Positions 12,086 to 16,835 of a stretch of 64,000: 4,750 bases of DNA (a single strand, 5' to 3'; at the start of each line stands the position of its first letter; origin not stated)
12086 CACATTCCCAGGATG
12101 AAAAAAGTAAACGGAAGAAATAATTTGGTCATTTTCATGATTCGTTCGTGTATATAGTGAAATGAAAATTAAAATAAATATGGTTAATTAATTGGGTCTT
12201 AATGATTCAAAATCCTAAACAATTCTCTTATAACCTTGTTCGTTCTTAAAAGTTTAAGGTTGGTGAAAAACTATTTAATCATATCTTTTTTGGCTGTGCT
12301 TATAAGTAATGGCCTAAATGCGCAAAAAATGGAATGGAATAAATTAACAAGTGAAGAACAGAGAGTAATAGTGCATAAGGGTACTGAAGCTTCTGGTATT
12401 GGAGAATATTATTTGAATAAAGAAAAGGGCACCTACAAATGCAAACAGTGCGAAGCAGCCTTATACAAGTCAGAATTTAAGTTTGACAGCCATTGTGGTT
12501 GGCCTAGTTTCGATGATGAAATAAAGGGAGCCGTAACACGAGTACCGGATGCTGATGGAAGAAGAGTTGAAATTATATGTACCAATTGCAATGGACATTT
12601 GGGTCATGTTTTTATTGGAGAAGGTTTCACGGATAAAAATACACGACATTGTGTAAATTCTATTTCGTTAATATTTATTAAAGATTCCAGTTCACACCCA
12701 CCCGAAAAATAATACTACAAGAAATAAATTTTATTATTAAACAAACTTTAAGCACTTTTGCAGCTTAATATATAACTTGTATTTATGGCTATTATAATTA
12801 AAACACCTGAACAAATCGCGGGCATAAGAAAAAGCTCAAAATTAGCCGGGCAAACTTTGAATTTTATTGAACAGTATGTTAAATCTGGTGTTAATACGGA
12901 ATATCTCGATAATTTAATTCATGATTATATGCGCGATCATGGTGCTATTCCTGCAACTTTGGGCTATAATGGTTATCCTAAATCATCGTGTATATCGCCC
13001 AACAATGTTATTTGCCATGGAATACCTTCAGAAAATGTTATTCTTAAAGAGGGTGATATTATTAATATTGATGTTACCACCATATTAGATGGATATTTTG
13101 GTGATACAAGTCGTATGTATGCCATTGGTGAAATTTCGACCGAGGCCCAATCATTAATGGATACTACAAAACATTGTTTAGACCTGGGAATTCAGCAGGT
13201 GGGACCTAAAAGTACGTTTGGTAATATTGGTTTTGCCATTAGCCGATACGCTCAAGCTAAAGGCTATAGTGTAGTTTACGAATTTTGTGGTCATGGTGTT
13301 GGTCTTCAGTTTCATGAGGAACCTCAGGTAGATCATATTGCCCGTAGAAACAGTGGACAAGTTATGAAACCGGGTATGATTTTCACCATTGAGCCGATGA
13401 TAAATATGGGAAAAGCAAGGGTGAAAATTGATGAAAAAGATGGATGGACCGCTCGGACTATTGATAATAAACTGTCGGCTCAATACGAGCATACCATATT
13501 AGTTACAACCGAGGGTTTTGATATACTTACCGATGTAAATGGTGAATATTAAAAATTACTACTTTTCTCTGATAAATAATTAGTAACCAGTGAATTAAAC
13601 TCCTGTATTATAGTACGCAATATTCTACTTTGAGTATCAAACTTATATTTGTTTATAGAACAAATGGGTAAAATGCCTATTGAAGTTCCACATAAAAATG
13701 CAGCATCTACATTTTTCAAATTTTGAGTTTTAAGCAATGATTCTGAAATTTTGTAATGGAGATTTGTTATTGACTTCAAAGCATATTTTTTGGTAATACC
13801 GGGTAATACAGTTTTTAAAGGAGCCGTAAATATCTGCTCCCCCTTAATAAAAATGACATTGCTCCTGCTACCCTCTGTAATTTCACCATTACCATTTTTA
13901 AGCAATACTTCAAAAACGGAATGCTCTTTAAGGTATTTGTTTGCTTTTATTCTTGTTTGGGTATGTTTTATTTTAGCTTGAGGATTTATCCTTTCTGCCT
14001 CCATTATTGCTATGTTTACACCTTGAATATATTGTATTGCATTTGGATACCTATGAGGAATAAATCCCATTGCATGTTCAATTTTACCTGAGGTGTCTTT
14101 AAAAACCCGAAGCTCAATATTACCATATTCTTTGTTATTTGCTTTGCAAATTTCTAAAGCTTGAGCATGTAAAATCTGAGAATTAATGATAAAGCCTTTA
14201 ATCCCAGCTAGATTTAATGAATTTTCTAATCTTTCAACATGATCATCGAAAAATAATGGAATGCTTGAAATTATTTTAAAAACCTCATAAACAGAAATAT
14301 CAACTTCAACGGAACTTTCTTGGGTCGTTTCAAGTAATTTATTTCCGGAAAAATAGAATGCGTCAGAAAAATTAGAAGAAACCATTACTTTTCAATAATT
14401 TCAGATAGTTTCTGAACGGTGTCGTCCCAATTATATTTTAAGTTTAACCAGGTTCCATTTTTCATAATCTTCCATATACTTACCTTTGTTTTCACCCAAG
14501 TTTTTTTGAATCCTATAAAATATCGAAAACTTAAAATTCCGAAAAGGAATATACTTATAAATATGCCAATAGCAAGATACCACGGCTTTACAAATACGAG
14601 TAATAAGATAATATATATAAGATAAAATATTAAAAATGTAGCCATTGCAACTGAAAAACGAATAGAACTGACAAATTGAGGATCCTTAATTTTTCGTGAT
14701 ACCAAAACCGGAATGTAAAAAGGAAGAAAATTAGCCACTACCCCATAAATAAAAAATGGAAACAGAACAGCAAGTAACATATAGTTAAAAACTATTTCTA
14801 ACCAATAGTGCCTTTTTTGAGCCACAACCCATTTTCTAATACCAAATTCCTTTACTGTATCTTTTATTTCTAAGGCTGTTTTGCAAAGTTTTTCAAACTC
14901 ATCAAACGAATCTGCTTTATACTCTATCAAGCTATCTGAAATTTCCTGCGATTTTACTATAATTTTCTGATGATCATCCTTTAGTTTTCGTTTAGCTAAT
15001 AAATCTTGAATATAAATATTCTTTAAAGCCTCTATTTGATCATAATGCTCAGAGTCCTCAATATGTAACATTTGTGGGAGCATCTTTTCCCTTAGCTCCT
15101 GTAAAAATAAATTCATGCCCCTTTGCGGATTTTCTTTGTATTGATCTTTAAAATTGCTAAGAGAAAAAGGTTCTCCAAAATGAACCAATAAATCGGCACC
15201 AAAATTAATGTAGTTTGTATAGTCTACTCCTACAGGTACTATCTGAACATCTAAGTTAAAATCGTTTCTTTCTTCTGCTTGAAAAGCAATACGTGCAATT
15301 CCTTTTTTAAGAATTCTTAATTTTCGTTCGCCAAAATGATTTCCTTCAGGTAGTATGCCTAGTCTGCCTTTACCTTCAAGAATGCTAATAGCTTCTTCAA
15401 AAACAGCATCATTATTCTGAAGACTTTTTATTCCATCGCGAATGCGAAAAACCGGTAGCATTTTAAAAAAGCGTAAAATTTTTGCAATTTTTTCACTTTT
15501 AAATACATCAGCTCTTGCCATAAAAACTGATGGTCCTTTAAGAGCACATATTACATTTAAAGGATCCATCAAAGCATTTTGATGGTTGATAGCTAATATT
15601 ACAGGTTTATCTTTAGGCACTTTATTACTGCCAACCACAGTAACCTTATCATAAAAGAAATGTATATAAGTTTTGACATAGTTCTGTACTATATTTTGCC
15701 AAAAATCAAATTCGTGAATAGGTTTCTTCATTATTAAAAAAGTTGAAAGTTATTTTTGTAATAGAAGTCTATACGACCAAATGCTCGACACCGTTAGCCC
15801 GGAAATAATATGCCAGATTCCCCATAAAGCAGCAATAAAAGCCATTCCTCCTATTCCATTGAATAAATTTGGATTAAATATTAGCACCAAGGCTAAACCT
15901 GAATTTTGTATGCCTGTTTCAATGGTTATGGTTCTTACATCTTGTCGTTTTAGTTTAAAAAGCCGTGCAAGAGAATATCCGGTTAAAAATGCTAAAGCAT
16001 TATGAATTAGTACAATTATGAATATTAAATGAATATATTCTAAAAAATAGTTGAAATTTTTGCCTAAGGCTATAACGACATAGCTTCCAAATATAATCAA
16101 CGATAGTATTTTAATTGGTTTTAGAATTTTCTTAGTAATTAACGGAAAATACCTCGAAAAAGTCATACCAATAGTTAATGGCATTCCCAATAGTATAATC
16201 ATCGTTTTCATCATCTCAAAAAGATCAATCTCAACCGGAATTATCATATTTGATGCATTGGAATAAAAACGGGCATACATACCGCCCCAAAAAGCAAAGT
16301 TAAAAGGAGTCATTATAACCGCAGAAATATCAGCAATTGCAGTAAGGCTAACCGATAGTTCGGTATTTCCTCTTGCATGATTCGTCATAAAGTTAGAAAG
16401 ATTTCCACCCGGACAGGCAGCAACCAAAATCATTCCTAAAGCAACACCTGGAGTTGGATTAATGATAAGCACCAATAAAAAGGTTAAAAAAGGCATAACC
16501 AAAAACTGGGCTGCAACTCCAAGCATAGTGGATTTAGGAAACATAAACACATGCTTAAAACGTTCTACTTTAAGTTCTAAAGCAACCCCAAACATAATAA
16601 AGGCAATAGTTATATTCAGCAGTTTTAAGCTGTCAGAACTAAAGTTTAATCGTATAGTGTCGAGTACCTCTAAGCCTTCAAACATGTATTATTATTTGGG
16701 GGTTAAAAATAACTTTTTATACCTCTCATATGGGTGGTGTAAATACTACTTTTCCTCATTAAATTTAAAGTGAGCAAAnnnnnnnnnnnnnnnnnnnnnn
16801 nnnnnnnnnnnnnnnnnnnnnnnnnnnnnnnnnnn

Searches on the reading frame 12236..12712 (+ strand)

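Call 35: search_protein_families(library=pfam, proteins=[window:12236-12712:+], max_evalue=0.00001)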
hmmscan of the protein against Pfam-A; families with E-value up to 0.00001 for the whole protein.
window:12236-12712:+ (158 aa): 1 family
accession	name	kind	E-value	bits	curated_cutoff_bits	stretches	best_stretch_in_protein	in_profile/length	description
PF01641.26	SelR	-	6.8e-40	136.1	24.9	1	37-148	1-115/116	SelR domain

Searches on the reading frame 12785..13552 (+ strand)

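Call 35: search_protein_families(library=pfam, proteins=[window:12785-13552:+], max_evalue=0.00001)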
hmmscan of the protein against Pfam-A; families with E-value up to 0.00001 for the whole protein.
window:12785-13552:+ (255 aa): 1 family
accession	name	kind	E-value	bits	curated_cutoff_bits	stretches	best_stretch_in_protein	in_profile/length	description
PF00557.29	Peptidase_M24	-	3e-51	174.6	23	1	13-241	2-207/208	Metallopeptidase family M24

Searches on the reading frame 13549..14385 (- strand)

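Call 35: search_protein_families(library=pfam, proteins=[window:13549-14385:-], max_evalue=0.00001)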
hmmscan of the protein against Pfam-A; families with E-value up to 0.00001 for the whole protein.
window:13549-14385:- (278 aa): 1 family
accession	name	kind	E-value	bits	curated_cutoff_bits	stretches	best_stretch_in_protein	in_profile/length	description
PF01063.24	Aminotran_4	-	8.4e-35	121.1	28.5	1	32-244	2-223/223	Amino-transferase class IV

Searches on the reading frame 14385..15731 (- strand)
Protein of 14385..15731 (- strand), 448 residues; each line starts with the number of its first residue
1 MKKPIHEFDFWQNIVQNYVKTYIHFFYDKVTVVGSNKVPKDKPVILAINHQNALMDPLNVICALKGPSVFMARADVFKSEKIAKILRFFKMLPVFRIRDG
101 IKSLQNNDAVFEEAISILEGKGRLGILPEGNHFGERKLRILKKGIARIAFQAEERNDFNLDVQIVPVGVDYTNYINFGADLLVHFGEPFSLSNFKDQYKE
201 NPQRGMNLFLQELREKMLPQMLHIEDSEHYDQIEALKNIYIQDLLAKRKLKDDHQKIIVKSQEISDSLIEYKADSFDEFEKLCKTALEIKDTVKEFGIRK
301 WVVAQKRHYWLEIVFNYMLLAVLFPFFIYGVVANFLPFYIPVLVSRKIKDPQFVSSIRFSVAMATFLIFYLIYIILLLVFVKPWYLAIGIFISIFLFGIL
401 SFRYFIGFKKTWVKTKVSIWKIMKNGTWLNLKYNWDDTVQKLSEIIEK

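Call 23: search_protein_families(library=pfam, proteins=[window:14385-15731:-], max_evalue=0.001)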
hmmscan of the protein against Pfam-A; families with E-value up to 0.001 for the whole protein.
window:14385-15731:- (448 aa): 1 family
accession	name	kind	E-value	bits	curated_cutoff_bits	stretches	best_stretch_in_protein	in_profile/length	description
PF01553.26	Acyltransferase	-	3.8e-17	62.8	23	1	29-169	1-131/132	Acyltransferase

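Call 29: search_protein_families(library=ncbifam, proteins=[window:14385-15731:-], max_evalue=0.001)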
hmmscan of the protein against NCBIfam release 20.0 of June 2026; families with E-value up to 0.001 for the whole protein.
window:14385-15731:- (448 aa): 2 families
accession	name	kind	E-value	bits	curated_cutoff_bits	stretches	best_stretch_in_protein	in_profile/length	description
TIGR00530.1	AGP_acyltrn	subfamily_domain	1.4e-12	47.5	102.95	1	29-153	3-121/130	1-acylglycerol-3-phosphate O-acyltransferase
NF006386.0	PRK08633.1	equivalog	4.3e-06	24.7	1221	1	18-167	418-549/1147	acyl-[ACP]--phospholipid O-acyltransferase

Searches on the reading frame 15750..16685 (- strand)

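Call 35: search_protein_families(library=pfam, proteins=[window:15750-16685:-], max_evalue=0.00001)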
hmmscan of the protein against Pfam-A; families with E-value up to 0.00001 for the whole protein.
window:15750-16685:- (311 aa): 2 families
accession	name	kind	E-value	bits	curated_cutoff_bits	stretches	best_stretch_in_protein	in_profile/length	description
PF01758.21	SBF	-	5.6e-34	117.9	24.3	1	25-215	2-189/191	Sodium Bile acid symporter family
PF13593.11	SBF_like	-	1.9e-15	57.4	25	1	22-255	35-262/313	SBF-like CPA transporter family (DUF4137)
